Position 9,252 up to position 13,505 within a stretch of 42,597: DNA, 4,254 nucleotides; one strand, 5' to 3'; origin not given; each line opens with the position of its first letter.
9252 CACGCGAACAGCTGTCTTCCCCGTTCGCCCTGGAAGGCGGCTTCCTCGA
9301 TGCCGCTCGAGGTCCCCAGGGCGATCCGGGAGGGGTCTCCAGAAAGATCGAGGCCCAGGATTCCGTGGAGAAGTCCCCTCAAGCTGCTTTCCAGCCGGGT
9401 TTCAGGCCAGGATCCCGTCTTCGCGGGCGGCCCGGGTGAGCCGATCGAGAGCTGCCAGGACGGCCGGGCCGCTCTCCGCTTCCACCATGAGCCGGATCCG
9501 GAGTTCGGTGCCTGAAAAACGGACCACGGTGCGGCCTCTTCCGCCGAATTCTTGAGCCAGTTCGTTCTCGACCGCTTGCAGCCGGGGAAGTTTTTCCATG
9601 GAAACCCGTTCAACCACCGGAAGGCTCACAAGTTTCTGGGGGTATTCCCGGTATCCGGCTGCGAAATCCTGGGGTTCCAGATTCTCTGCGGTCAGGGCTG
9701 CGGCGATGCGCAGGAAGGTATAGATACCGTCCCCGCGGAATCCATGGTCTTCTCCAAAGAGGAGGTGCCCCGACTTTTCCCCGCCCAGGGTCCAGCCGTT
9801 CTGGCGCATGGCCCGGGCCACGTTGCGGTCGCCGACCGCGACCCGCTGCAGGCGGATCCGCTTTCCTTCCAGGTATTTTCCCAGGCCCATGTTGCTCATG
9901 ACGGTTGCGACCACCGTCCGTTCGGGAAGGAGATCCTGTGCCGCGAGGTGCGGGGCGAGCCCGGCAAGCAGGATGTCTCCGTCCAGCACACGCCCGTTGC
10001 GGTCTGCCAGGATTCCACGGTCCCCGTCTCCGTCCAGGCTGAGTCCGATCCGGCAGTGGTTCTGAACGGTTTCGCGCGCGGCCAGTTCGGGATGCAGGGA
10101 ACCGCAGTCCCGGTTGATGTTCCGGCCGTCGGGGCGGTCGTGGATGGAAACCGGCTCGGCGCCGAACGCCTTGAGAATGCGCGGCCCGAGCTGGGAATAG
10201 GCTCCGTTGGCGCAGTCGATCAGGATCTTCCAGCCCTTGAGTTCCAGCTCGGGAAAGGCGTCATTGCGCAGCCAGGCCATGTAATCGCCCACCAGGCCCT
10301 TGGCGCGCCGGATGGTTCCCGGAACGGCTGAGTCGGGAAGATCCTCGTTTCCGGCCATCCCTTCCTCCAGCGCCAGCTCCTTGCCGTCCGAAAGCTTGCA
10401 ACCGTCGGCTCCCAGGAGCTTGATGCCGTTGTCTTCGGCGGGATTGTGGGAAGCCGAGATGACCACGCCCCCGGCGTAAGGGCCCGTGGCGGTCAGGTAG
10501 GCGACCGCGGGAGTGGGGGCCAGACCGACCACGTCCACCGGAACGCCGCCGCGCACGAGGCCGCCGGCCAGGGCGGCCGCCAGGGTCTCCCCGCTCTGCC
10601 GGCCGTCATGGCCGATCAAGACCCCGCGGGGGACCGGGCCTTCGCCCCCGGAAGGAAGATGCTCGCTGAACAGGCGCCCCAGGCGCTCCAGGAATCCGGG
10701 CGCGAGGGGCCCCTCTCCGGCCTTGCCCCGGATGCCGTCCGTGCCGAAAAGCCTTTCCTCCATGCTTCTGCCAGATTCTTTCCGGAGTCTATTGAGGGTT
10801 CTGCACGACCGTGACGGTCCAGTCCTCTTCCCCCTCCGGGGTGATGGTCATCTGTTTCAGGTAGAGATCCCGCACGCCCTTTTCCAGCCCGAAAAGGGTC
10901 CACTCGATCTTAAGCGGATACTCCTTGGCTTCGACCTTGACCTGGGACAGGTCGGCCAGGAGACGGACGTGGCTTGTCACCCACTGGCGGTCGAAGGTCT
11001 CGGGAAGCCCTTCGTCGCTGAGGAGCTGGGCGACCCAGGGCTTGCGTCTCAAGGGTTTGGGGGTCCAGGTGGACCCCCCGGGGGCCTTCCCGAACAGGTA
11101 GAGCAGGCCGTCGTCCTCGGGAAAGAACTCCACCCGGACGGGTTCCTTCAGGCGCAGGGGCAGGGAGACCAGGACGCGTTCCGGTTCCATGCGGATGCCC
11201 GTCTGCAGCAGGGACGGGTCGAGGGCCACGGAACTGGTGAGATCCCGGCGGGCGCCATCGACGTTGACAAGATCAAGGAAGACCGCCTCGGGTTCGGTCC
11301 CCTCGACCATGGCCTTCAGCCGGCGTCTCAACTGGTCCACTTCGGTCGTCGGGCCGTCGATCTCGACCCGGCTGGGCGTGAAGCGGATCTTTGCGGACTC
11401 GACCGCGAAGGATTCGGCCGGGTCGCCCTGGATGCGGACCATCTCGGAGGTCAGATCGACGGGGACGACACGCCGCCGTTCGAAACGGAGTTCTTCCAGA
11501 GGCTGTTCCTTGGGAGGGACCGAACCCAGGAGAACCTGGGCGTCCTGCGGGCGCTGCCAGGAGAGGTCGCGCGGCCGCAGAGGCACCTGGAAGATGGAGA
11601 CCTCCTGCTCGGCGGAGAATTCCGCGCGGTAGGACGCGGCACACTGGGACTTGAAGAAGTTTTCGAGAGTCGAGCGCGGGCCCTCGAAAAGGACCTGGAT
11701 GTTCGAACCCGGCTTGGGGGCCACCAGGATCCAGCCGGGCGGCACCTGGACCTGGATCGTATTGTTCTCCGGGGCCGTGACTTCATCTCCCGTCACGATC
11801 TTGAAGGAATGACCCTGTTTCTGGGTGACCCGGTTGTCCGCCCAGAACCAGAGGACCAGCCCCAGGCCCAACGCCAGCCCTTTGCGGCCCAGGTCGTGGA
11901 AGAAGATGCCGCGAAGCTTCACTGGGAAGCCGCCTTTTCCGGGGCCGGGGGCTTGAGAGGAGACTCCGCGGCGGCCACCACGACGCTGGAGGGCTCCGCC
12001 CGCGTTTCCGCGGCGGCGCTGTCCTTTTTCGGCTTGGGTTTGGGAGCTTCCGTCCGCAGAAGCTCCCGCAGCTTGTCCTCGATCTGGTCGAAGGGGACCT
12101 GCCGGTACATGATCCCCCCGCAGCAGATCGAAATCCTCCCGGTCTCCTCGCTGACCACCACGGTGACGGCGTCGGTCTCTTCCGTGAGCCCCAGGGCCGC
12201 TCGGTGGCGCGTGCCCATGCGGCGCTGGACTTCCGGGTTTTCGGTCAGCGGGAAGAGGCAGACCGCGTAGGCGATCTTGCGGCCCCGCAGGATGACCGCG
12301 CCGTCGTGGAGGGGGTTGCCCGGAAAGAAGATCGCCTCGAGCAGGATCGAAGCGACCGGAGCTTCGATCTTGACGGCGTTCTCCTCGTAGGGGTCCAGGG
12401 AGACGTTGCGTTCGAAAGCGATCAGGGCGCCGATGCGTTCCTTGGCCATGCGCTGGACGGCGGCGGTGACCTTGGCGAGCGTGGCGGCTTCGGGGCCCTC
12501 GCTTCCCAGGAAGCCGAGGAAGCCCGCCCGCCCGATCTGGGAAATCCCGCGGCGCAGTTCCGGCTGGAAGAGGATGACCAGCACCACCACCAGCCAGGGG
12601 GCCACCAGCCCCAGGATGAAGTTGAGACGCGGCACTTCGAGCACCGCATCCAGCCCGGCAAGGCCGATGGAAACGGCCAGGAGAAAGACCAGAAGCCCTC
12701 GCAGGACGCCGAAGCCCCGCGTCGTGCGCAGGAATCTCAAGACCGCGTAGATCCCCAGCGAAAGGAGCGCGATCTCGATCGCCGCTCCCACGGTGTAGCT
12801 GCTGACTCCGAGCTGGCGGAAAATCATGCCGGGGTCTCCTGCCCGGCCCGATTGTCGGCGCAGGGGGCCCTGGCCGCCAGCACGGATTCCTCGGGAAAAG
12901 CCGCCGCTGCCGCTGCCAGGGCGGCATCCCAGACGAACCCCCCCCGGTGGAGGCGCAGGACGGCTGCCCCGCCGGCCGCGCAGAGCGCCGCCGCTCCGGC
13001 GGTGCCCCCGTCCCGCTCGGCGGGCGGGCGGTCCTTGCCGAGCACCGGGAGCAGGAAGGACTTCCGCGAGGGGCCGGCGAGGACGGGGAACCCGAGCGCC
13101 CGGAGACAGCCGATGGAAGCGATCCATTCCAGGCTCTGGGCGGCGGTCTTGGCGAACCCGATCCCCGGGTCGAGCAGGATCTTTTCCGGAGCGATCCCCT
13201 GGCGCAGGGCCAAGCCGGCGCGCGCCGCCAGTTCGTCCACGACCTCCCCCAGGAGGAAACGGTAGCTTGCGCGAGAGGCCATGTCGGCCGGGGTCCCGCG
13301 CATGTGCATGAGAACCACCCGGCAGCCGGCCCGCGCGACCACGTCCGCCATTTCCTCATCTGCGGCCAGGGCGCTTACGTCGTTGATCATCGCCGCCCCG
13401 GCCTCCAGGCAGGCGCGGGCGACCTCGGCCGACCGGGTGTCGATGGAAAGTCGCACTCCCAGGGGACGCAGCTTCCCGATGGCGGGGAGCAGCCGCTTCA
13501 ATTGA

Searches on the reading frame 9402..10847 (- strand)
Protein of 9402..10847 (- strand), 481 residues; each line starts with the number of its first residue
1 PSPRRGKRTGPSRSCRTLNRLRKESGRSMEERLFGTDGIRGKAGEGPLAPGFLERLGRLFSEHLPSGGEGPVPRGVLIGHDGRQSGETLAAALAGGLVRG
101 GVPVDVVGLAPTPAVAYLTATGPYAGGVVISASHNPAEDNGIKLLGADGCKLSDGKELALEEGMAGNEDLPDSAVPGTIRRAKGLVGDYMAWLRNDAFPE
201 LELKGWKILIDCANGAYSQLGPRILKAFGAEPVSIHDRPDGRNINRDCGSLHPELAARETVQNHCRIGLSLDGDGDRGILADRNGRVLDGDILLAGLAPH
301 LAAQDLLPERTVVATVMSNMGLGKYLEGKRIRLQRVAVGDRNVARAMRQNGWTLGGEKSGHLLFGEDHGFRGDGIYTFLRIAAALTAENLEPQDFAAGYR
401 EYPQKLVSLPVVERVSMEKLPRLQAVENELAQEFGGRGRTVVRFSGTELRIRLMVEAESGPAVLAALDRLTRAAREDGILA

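Call 14: search_protein_families(library=pfam, proteins=[window:9402-10847:-], max_evalue=0.0001)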
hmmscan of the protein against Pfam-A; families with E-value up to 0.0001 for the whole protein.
window:9402-10847:- (481 aa): 4 families
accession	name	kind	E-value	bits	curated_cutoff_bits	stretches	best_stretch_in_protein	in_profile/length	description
PF02878.22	PGM_PMM_I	-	1.5e-35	122.3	22.5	1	32-166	2-133/138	Phosphoglucomutase/phosphomannomutase, alpha/beta/alpha domain I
PF02880.22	PGM_PMM_III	-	9.1e-26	90.7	20.7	1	289-399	1-112/115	Phosphoglucomutase/phosphomannomutase, alpha/beta/alpha domain III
PF02879.22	PGM_PMM_II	-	3.8e-11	43.9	29.3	1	189-285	3-103/103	Phosphoglucomutase/phosphomannomutase, alpha/beta/alpha domain II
PF00408.26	PGM_PMM_IV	-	1.8e-09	38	23.1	1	410-465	5-60/68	Phosphoglucomutase/phosphomannomutase, C-terminal domain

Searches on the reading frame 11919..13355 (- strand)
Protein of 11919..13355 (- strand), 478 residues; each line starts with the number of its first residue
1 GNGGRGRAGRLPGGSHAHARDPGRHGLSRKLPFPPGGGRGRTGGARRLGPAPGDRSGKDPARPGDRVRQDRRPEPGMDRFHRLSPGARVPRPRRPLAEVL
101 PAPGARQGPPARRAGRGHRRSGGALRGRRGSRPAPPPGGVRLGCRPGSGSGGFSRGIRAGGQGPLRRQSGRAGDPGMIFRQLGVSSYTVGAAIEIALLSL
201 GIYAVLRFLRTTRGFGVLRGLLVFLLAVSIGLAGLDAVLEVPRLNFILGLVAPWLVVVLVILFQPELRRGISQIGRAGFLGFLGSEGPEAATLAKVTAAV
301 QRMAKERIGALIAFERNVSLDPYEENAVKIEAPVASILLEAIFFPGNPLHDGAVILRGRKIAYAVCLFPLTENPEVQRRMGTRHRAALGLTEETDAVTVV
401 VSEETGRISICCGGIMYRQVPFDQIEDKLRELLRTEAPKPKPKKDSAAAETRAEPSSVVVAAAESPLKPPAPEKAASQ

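Call 14: search_protein_families(library=pfam, proteins=[window:11919-13355:-], max_evalue=0.0001)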
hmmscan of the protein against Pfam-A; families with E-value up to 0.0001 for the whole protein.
window:11919-13355:- (478 aa): 1 family
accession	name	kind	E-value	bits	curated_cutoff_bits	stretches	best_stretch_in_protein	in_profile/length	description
PF02457.21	DAC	-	6.5e-38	129.4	27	1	298-414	2-117/119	DisA bacterial checkpoint controller nucleotide-binding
